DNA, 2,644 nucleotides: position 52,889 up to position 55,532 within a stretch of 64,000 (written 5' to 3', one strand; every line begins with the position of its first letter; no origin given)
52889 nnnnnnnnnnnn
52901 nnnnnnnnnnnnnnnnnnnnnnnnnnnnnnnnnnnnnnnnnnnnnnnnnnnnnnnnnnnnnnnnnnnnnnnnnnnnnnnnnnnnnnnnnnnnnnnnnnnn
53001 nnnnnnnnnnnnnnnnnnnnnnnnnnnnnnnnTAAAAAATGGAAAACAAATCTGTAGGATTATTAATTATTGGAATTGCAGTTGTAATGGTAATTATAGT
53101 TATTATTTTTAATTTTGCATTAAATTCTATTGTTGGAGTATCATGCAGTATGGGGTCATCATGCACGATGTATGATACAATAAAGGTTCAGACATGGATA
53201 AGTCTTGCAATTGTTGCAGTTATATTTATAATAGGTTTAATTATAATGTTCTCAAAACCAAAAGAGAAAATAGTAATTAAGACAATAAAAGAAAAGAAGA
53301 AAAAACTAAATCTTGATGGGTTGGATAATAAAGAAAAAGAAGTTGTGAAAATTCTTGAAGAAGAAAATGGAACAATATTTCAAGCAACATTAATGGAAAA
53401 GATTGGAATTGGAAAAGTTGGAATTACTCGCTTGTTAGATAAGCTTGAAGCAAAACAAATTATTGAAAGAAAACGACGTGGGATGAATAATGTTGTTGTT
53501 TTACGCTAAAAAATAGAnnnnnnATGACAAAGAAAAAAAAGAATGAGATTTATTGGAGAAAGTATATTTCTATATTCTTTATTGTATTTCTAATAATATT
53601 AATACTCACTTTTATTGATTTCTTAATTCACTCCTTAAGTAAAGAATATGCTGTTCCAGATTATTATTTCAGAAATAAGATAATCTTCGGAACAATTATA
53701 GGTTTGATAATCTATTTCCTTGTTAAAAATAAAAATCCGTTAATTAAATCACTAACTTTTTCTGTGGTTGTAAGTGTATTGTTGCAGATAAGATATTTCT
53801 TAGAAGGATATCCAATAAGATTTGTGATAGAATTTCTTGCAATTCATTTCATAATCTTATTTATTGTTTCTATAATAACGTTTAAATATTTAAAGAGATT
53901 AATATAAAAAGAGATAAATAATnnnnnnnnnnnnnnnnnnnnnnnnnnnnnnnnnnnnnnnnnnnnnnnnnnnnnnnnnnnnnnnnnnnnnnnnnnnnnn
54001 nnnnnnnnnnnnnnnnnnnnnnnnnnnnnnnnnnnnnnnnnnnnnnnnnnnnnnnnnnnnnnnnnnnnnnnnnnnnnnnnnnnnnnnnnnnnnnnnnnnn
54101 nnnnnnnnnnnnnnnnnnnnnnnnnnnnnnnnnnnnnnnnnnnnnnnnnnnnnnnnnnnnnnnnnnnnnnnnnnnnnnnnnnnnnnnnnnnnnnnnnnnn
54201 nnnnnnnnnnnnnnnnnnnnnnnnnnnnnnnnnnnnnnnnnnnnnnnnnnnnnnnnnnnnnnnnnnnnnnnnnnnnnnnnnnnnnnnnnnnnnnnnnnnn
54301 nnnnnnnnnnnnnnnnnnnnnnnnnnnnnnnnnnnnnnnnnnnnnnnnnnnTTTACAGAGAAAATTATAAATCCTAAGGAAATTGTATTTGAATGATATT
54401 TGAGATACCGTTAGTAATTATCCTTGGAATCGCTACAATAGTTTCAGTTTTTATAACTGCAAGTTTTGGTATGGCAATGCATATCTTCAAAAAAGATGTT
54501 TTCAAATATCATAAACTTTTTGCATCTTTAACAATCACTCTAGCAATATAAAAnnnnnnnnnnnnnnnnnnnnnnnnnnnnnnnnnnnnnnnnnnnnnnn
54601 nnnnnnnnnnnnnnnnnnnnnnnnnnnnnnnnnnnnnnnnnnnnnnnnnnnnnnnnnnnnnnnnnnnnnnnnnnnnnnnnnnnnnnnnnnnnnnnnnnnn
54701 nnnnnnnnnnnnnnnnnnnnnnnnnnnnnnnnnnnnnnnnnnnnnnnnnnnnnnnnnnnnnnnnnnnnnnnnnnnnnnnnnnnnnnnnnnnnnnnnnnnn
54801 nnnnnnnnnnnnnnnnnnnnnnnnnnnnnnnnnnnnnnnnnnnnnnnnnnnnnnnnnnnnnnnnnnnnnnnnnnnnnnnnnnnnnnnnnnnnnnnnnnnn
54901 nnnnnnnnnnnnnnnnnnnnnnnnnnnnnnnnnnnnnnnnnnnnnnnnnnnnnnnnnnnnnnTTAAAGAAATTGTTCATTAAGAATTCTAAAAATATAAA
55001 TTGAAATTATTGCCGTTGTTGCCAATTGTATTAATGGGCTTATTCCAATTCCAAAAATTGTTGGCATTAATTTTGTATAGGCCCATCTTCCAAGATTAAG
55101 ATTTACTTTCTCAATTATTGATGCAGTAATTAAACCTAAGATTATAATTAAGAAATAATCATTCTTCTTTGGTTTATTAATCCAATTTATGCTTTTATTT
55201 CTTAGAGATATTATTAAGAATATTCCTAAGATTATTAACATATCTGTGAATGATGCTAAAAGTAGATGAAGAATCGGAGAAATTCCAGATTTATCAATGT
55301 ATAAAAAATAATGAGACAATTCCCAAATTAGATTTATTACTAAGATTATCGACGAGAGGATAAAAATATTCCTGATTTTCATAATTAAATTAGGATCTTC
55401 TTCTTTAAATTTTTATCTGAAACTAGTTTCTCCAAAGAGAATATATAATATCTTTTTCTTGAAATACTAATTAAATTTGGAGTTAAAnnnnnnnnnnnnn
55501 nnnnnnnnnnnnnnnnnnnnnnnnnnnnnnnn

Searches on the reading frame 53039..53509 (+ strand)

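Call 59: search_protein_families(library=pfam, proteins=[window:53039-53509:+], max_evalue=0.01)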
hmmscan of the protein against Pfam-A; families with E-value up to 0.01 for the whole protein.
window:53039-53509:+ (156 aa): 4 families
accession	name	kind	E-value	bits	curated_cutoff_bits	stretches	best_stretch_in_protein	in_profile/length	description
PF24034.1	DUF7343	-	1.7e-09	37.9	27.6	1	97-155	3-61/62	Domain of unknown function (DUF7343)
PF01047.28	MarR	-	0.00019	21.7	24.6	1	105-146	11-51/59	MarR family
PF12802.13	MarR_2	-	0.00059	20.4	27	1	109-146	17-54/61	MarR family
PF14296.11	O-ag_pol_Wzy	-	0.0013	18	26.6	1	14-90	50-129/468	O-antigen polysaccharide polymerase Wzy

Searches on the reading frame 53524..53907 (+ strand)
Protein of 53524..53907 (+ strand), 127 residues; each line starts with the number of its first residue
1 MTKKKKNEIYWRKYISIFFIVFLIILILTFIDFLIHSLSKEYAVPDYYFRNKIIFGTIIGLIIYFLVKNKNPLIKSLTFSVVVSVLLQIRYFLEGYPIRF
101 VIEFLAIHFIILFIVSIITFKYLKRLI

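Call 59: search_protein_families(library=pfam, proteins=[window:53524-53907:+], max_evalue=0.01)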
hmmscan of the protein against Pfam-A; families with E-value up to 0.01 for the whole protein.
window:53524-53907:+ (127 aa): 0 families

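Call 79: search_protein_families(library=ncbifam, proteins=[window:53524-53907:+], max_evalue=10)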
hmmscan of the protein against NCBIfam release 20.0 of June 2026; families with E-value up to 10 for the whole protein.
window:53524-53907:+ (127 aa): 2 families
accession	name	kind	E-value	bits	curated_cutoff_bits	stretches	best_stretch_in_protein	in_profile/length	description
NF045951.1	MAG0110_fam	subfamily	0.33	10.2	98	2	3-87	7-94/237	MAG0110 family membrane protein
NF042413.1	NGO_0222_fam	subfamily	5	7.5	38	1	16-72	11-66/74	NGO_0222 family membrane protein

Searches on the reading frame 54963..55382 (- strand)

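Call 59: search_protein_families(library=pfam, proteins=[window:54963-55382:-], max_evalue=0.01)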
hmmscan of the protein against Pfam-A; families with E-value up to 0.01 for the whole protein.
window:54963-55382:- (139 aa): 0 families

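Call 79: search_protein_families(library=ncbifam, proteins=[window:54963-55382:-], max_evalue=10)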
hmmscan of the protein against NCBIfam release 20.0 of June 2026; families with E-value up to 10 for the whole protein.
window:54963-55382:- (139 aa): 1 family
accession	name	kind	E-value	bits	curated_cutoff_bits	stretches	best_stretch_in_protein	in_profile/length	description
NF040557.1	CAS_Csx27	equivalog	0.28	11.2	65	1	45-112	150-216/223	type VI-B CRISPR accessory protein Csx27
